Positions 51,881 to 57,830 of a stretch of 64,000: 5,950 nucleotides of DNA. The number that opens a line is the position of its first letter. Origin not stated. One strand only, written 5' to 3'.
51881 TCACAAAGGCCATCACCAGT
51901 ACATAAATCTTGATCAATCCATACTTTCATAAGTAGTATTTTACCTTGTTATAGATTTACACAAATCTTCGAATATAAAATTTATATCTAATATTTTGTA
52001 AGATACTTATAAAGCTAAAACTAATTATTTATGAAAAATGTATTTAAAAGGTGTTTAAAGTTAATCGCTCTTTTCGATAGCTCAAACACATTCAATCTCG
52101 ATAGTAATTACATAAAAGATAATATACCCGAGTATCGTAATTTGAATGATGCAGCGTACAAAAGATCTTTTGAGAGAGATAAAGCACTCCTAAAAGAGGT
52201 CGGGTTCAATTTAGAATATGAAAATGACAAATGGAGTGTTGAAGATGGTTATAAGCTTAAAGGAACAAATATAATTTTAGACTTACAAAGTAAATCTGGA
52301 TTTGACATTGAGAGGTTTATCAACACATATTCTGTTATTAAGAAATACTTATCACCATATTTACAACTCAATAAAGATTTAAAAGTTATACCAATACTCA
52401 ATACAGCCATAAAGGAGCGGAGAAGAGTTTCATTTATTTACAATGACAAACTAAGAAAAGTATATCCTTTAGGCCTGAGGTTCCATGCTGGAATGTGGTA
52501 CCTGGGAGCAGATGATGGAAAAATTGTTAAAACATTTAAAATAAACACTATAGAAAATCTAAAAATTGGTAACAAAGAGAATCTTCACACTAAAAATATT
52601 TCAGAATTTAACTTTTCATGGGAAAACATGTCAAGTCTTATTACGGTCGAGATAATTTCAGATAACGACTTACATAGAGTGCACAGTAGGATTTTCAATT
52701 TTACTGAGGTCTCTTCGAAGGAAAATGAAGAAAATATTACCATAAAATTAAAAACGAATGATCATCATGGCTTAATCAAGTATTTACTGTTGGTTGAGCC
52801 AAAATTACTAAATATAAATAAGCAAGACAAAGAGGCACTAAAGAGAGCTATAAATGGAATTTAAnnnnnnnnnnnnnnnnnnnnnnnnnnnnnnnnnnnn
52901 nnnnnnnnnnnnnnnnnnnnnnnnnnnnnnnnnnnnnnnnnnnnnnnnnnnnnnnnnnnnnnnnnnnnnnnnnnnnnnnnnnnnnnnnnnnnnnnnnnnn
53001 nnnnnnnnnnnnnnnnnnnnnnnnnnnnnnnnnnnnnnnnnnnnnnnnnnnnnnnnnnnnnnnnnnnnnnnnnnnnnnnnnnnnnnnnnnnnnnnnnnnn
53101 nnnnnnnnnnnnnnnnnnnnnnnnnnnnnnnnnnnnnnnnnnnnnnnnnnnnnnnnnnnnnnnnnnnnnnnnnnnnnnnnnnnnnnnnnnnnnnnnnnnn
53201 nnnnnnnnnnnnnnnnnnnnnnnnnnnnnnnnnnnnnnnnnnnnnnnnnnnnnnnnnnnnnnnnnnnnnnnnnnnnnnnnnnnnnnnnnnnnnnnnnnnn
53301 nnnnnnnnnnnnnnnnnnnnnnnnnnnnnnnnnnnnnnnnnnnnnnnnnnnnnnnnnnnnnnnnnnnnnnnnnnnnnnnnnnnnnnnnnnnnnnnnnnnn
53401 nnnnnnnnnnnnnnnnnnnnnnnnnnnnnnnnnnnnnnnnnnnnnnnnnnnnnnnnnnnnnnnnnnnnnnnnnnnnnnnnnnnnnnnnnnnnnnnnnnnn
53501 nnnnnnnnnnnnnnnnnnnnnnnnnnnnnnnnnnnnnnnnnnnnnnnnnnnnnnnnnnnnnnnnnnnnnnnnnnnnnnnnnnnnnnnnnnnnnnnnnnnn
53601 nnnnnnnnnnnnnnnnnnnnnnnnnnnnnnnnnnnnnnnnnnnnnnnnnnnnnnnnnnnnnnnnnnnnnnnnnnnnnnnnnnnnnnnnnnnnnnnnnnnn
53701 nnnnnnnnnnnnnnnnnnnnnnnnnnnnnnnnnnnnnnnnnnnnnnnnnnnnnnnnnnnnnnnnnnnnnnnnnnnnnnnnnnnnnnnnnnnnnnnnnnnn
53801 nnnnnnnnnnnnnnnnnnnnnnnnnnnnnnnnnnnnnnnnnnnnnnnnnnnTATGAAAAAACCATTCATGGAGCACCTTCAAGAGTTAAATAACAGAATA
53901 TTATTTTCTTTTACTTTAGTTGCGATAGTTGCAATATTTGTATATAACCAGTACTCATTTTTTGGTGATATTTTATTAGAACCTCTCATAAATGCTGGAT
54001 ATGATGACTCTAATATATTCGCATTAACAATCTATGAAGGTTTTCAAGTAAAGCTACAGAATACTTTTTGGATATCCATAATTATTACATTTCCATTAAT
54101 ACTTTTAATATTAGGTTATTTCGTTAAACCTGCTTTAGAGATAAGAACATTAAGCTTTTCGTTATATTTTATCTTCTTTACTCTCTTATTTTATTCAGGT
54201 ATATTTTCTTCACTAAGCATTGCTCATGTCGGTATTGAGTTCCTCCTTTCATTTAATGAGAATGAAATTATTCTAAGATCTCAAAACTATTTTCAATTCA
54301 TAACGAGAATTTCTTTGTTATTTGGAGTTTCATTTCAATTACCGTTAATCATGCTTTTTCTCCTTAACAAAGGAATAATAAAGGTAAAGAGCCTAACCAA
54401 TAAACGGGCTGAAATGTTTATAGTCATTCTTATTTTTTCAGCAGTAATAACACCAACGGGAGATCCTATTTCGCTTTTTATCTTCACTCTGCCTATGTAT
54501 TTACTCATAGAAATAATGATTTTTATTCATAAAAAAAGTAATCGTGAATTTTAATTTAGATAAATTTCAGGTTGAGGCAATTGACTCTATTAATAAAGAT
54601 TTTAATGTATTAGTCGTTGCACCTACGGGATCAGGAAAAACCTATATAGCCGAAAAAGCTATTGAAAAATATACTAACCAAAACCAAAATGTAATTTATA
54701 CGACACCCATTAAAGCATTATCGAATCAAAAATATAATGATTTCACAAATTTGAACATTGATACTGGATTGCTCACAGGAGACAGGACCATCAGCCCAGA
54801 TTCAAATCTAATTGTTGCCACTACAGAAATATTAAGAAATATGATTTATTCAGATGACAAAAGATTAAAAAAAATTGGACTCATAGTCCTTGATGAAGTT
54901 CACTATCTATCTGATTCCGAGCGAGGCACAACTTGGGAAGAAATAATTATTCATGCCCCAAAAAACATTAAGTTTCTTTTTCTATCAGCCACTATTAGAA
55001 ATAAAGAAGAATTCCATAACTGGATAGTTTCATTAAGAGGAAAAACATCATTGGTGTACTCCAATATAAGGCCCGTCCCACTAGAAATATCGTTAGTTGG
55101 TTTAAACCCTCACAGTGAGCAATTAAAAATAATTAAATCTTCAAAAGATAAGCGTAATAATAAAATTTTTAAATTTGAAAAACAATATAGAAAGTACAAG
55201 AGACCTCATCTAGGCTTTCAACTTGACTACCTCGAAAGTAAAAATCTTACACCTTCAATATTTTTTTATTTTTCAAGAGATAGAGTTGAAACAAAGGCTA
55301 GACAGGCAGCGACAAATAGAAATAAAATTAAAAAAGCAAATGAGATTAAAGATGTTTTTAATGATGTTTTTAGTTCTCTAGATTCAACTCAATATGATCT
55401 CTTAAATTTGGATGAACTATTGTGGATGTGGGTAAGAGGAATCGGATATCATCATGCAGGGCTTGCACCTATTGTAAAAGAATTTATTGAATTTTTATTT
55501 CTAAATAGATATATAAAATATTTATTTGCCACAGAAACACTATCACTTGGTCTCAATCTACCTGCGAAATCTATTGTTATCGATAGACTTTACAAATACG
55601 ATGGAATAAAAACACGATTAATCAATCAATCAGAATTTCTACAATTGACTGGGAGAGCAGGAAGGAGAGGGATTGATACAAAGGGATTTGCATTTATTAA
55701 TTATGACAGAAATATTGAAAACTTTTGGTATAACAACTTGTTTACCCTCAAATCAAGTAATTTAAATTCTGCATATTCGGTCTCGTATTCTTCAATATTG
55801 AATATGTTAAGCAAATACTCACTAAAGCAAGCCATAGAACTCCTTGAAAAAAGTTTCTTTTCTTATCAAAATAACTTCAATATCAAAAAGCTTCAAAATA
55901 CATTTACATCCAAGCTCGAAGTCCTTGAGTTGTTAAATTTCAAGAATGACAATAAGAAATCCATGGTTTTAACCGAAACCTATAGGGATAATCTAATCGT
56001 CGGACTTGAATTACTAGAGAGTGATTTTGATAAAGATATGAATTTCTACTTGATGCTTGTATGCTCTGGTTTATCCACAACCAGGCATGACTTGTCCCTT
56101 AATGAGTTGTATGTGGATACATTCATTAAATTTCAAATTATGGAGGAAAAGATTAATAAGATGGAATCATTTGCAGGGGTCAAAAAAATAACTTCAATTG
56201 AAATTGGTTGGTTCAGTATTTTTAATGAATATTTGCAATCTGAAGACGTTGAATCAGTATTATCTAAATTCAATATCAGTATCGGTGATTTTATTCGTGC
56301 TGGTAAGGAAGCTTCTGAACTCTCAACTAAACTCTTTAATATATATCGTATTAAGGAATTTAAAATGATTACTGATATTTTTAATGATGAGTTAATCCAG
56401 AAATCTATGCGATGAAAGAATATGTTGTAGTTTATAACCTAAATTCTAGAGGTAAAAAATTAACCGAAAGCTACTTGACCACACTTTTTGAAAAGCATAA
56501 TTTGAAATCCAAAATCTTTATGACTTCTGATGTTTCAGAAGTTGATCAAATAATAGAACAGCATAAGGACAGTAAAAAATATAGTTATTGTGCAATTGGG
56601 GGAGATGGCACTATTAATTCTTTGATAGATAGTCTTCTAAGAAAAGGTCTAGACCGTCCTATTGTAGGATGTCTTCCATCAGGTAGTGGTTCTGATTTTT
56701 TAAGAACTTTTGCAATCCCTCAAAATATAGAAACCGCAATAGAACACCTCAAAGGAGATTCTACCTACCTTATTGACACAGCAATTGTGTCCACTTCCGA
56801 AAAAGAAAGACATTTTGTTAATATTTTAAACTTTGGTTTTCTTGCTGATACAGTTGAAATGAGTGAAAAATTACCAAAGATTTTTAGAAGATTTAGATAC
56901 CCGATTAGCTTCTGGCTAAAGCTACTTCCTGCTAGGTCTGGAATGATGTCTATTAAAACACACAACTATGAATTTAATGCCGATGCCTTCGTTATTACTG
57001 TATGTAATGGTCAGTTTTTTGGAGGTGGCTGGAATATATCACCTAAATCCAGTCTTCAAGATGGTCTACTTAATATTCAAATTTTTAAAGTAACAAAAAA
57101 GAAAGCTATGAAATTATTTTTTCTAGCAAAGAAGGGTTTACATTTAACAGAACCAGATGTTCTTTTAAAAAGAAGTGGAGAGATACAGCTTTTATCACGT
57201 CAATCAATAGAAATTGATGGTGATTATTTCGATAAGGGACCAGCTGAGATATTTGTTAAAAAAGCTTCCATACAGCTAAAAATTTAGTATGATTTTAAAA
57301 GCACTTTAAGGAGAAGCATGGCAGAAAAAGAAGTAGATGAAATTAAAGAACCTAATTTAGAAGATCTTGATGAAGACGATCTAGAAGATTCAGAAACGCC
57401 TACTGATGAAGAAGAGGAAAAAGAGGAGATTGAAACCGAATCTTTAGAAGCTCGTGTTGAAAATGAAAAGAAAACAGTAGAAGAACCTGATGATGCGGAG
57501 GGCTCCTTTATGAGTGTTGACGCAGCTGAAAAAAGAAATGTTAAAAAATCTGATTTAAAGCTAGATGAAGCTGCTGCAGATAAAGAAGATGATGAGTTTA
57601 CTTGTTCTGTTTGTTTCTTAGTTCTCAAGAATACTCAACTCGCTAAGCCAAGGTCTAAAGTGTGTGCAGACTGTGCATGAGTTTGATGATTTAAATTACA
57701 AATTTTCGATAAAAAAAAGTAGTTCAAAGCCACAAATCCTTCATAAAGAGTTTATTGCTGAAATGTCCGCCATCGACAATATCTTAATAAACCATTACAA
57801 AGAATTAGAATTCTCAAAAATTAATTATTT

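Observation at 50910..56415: PafB/PafC-like WYL regulators and tatA-tatC-helY retained, but the entire Pup-proteasome gene set expected between trmI and pafB is absent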

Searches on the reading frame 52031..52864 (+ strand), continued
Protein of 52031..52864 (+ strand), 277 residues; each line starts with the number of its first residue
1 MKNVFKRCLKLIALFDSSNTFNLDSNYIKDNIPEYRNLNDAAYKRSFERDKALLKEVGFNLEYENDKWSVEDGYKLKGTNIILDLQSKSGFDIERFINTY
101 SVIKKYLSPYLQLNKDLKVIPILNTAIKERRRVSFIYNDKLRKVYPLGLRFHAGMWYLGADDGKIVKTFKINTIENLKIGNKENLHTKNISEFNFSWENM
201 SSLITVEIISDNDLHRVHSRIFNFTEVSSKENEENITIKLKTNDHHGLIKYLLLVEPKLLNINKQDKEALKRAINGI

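Call 38: find_related_loci(query=A3, collection=genome_contigs, flank=10000)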
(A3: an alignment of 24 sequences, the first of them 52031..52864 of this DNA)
Query A3 (277 aa) in genome_contigs; peptide patterns used: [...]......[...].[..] (x = any residue, [..] = any of these).
600 stretches matched a pattern (row limit reached: there are more); 164 encode a relative of the query (tblastn E <= 1e-3); the best 80 are kept; 80 distinct loci.
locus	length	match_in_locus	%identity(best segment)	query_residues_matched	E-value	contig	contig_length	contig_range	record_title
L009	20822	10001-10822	44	1-275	1e-74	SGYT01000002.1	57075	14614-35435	MAG: Candidatus Actinomarinales bacterium isolate MED-G99 Ca-Actinomarinales-MED-G99-C2, whole genome shotgun sequence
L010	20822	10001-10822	46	1-275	5e-69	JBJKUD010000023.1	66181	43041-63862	MAG: Candidatus Actinomarina sp. isolate LRMED-050 Acidimicrobiia-LRMED-050-C31, whole genome shotgun sequence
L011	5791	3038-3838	45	1-268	9e-68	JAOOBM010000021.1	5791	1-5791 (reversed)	Acidimicrobiaceae bacterium isolate AH-736-J19 AH-736-J19_NODE_20, whole genome shotgun sequence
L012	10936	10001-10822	44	1-275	2e-67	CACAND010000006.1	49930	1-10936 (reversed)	uncultured Candidatus Actinomarina sp. isolate AG-343-O04 genome assembly, contig: AG-343-O04_NODE_6, whole genome shotg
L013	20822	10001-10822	43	1-275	6e-66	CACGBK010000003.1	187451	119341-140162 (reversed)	uncultured Candidatus Actinomarina sp. isolate AG-422-C10 genome assembly, contig: AG-422-C10_NODE_3, whole genome shotg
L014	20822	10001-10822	43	1-275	8e-63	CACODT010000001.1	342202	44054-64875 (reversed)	MAG: uncultured Candidatus Actinomarina sp. isolate AH-321-A09 genome assembly, contig: AH-321-A09_NODE_1, whole genome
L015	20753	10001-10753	40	1-256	6e-58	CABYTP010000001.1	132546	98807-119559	MAG: uncultured Candidatus Actinomarina sp. isolate AG-333-M17 genome assembly, contig: AG-333-M17_NODE_1, whole genome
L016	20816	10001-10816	38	1-274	3e-55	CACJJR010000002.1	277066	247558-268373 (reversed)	uncultured Candidatus Actinomarina sp. isolate AG-447-I21 genome assembly, contig: AG-447-I21_NODE_2, whole genome shotg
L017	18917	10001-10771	40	1-259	3e-53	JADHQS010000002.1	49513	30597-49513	MAG: Candidatus Actinomarina sp. isolate BS30m-G3 BS307-30m-C438, whole genome shotgun sequence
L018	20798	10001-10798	40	1-266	1e-49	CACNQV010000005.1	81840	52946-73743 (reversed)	MAG: uncultured Candidatus Actinomarina sp. isolate AH-287-A16 genome assembly, contig: AH-287-A16_NODE_5, whole genome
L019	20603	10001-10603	29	1-180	5e-22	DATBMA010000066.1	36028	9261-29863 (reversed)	MAG TPA_asm: Acidimicrobiia bacterium isolate SMAG_U3986 k141_1304981, whole genome shotgun sequence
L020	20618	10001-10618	28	1-184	5e-18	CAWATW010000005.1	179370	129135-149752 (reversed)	MAG: uncultured bacterium isolate MFD09779.bin.1.206 genome assembly, contig: contig_38590, whole genome shotgun sequenc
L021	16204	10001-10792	27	1-235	3e-17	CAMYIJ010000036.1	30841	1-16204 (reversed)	MAG: uncultured Acidimicrobiaceae bacterium isolate FCS_M_Acidobacteriota_17 genome assembly, contig: scaffold_1156, who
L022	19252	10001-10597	31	1-179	2e-17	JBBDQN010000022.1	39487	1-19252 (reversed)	MAG: Acidimicrobiia bacterium isolate LejiaC_62_17 Lejia_C_2373_length_39487_cov_10, whole genome shotgun sequence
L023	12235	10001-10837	25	1-253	3e-16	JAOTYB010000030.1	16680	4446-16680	MAG: Acidimicrobiia bacterium isolate 21_Jan_SF_Bin35 21_Jan_SF_Bin35_scaffold_2247_c1, whole genome shotgun sequence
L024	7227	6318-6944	26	1-188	3e-15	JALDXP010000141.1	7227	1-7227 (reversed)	MAG: Actinomycetota bacterium isolate MCT-CON-03 NODE_1920_length_7227_cov_9.622699, whole genome shotgun sequence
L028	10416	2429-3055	25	1-188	7e-14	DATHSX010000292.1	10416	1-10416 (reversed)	MAG TPA_asm: Acidimicrobiia bacterium isolate SMAG_U16062 k141_29021, whole genome shotgun sequence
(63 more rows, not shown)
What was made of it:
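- Actinomarina/Actinomarinales MAGs and SAGs (call 38).
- Tried and rejected: The single genome_contigs scan went on locating relatives of ORF1 (call 38).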

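Call 46: search_protein_families(library=pfam, proteins=[L024:24-1751:+, L024:1751-3220:+, L024:3226-3414:+, L024:3411-4202:+, L024:4199-4864:+, L024:4908-6263:+, L028:2429-3349:+, L028:3369-4295:+, L028:5874-8429:+, L021:11977-12264:+], max_evalue=0.001)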
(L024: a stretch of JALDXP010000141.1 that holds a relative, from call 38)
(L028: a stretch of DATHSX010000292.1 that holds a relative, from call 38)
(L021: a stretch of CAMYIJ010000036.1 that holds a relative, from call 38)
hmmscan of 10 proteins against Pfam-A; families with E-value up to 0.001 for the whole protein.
L024:24-1751:+ (575 aa): 13 families
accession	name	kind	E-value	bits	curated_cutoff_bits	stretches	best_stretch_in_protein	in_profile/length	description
PF00004.35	AAA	-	4.5e-38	131.1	21.2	1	260-407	1-130/131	ATPase family associated with various cellular activities (AAA)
PF17758.7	Prot_ATP_ID_OB_N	-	6.1e-20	71.1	23.4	1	90-148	2-61/62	Proteasomal ATPase OB N-terminal domain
PF16450.11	Prot_ATP_ID_OB_C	-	9.1e-15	54.7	23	1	150-203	1-54/56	Proteasomal ATPase OB C-terminal domain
PF13191.12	AAA_16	-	3e-06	28.3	32.6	1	255-313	22-85/167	AAA ATPase domain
PF07728.20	AAA_5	-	9.4e-05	22.9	22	0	260-294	2-37/139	AAA domain (dynein-related subfamily)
PF13476.12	AAA_23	-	0.00015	22.9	27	0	249-339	10-87/201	AAA domain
PF03528.20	Rabaptin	-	0.00017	20.9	26.7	1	7-83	170-247/486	Rabaptin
PF05496.18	RuvB_N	-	0.00025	21.3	27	0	259-290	35-66/159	Holliday junction DNA helicase RuvB P-loop domain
PF00910.28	RNA_helicase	-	0.00029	21.7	21.5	1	260-290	1-27/105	RNA helicase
PF13401.12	AAA_22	-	0.00057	20.7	27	0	260-354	8-97/130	AAA domain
PF24883.2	NPHP3_N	-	0.0007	20.3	24.8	0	260-298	25-57/164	Nephrocystin 3, N-terminal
PF19111.5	DUF5798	-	0.00076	20.1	27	0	7-60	14-66/89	Family of unknown function (DUF5798)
PF25450.1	Rab11-FIP3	-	0.00078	20.2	31.9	0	12-85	22-96/125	Rab11-FIP3-like domain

L024:1751-3220:+ (489 aa): 1 family
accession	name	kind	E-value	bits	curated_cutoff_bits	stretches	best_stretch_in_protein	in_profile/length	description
PF03136.20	Pup_ligase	-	1.4e-168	561.9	25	1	5-445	1-440/441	Pup-ligase protein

L024:3226-3414:+ (62 aa): 1 family
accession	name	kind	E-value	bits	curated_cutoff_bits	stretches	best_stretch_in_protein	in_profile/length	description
PF05639.16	Pup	-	2.4e-18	67.3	27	1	6-62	11-69/69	Pup-like protein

L024:3411-4202:+ (263 aa): 1 family
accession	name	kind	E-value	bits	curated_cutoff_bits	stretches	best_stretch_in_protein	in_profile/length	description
PF00227.31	Proteasome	-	4.7e-39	134.4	22.4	1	45-224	3-182/189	Proteasome subunit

L024:4199-4864:+ (221 aa): 1 family
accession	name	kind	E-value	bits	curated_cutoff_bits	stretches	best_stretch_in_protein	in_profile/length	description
PF00227.31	Proteasome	-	1.2e-20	74.4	22.4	1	24-198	2-184/189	Proteasome subunit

L024:4908-6263:+ (451 aa): 1 family
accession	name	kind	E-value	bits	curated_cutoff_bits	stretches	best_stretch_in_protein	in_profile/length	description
PF03136.20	Pup_ligase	-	4.2e-165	550.4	25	1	4-422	1-441/441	Pup-ligase protein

L028:2429-3349:+ (306 aa): 2 families
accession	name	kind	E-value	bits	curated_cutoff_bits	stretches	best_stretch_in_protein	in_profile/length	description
PF25583.1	WCX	-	5.8e-19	68.7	23.9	1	231-306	2-76/76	WCX domain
PF13280.12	WYL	-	1.5e-13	51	21.8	1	140-200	2-70/70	WYL domain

L028:3369-4295:+ (308 aa): 3 families
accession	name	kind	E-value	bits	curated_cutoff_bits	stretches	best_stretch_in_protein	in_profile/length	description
PF19187.6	HTH_PafC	-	1.9e-29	102.3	32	1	7-117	2-114/115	PafC helix-turn-helix domain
PF13280.12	WYL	-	9.2e-19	67.7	21.8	1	139-206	3-70/70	WYL domain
PF25583.1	WCX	-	0.00015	22.5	23.9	1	231-303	3-76/76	WCX domain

L028:5874-8429:+ (851 aa): 6 families
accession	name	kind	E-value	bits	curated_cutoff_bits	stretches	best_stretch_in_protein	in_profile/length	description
PF08148.17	DSHCT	-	1.5e-29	103.4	22.7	1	687-846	3-171/172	DSHCT (NUC185) domain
PF00270.35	DEAD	-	7.6e-26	91.3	26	1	22-172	3-166/167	DEAD/DEAH box helicase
PF04851.21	ResIII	-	2.5e-10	40.9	22.5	1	18-167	3-162/164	Type III restriction enzyme, res subunit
PF00271.37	Helicase_C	-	9e-08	32.8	23.5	1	325-404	39-110/110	Helicase conserved C-terminal domain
PF22527.2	DEXQc_Suv3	-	2.6e-06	27.5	27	1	38-155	18-122/154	DEXQ-box helicase domain of Suv3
PF13401.12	AAA_22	-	0.00014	22.6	27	1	34-150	6-104/130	AAA domain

L021:11977-12264:+ (95 aa): 0 families
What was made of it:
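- On PafC: Acidimicrobiia PafC hits all three models (call 46).
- Those genes were verified with Pfam: AAA plus Prot_ATP_ID_OB, Pup_ligase twice, Pup, and Proteasome twice (call 46).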

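Call 73: search_protein_families(library=pfam, alignment_id=A2, max_evalue=0.1)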
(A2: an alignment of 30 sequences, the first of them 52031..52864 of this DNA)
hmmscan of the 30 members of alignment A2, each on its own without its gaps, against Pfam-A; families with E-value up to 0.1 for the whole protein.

A. member 1, window:52031-52864:+ (277 aa): 1 family
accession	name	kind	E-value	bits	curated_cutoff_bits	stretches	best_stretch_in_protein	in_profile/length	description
PF13280.12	WYL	-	4.1e-10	40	21.8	1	120-178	3-69/70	WYL domain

B. families by the number of members that match (of 30 scanned): 9 families
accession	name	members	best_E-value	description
PF13280.12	WYL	30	1.3e-11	WYL domain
PF04981.18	NMD3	4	0.0096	NMD3 family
PF16146.10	DUF4854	4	0.018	Domain of unknown function (DUF4854)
PF20385.3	DUF6680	1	0.027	Family of unknown function (DUF6680)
PF04778.17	LMP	1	0.03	LMP repeated region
PF10484.15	MRP-S23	1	0.044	Mitochondrial ribosomal protein S23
PF11247.13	Phage_T7_55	1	0.071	Bacteriophage T7, gene 5.5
PF11673.13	DUF3269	1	0.08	Protein of unknown function (DUF3269)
PF02797.21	Chal_sti_synt_C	1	0.083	Chalcone and stilbene synthases, C-terminal domain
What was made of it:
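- On PafB (PafBC family, class A WYL regulators): All 30 orthologues hit it (call 73).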

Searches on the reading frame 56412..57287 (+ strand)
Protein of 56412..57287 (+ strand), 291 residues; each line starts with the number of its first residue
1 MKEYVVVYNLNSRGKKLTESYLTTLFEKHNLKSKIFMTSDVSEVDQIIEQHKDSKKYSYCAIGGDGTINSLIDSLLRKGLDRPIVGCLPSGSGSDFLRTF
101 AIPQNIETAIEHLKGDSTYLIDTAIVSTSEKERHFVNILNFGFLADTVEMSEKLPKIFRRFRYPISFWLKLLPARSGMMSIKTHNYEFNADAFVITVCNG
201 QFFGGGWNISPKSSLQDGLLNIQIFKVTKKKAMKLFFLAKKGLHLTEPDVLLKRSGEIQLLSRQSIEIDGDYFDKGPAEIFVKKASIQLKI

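Call 9: search_protein_families(library=pfam, proteins=[window:56412-57287:+], max_evalue=0.1)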
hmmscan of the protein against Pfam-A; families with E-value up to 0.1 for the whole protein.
window:56412-57287:+ (291 aa): 2 families
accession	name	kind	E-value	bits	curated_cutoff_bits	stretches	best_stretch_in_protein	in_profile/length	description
PF00781.29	DAGK_cat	-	5e-16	58.9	23.6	1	4-122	2-121/125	Diacylglycerol kinase catalytic domain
PF19279.4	YegS_C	-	9.3e-16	58.4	27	1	141-280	5-147/158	YegS C-terminal NAD kinase beta sandwich-like domain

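Call 10: search_protein_families(library=ncbifam, proteins=[window:56412-57287:+], max_evalue=0.1)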
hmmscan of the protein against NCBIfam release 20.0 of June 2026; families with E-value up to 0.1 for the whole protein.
window:56412-57287:+ (291 aa): 12 families
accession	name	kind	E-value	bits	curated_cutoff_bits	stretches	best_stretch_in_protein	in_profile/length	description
TIGR00147.1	TIGR00147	subfamily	4e-39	134.3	118.65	1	1-290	1-293/296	YegS/Rv2252/BmrU family lipid kinase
NF009604.0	PRK13057.1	equivalog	5.4e-31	107.7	274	1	5-288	12-291/302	lipid kinase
NF009602.0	PRK13054.1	equivalog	7.2e-29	100.8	284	1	36-290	37-291/301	lipid kinase YegS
NF009605.0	PRK13059.1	equivalog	9.7e-29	100.2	313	1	1-288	1-288/295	putative lipid kinase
NF009874.0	PRK13337.1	equivalog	2.2e-27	95.8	385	1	2-287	3-289/305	diacylglycerol kinase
NF009603.0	PRK13055.1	subfamily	3.3e-22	78.9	342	1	6-288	7-296/335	diacylglycerol kinase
TIGR03702.1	lip_kinase_YegS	equivalog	7.6e-22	77.7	387.45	1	42-271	39-268/295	lipid kinase YegS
NF008882.0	PRK11914.1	equivalog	6.5e-20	71.5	302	1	38-286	47-297/306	diacylglycerol kinase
NF002033.0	PRK00861.1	subfamily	2.4e-12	46.1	293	1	29-288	40-301/328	putative lipid kinase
NF040993.1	MamU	equivalog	0.0032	16.9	400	1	60-127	64-128/296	lipid kinase MamU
NF009025.0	PRK12361.1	equivalog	0.0046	15.2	505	1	19-287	262-535/546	hypothetical protein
NF033596.1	denti_PrcB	equivalog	0.018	14.9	125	1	185-229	103-146/176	dentilisin complex subunit PrcB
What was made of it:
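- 56412..57287 (+): YegS/DAGK-family lipid kinase. It is the last gene of the gap-free pafB-to-lipK run and a conserved downstream neighbour. TIGR00147 E 4e-39, above cut-off (call 10).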

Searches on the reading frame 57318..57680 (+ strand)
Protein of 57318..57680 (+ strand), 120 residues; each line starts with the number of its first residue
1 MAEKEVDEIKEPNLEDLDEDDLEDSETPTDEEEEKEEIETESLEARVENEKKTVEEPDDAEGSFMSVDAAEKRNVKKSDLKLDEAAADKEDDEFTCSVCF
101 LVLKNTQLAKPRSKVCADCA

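Call 9: search_protein_families(library=pfam, proteins=[window:57318-57680:+], max_evalue=0.1)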
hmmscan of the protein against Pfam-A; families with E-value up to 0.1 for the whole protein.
window:57318-57680:+ (120 aa): 1 family
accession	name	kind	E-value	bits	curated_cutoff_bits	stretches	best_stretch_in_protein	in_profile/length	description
PF13834.11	DUF4193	-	4.4e-08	33.9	25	1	25-120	5-98/98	Domain of unknown function (DUF4193)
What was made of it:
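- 57318..57680 (+): DUF4193 protein, a downstream synteny anchor typical of Actinobacteria. PF13834 E 4e-8 (call 9).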

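Call 10: search_protein_families(library=ncbifam, proteins=[window:57318-57680:+], max_evalue=0.1)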
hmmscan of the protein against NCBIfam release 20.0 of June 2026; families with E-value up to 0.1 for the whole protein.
window:57318-57680:+ (120 aa): 0 families
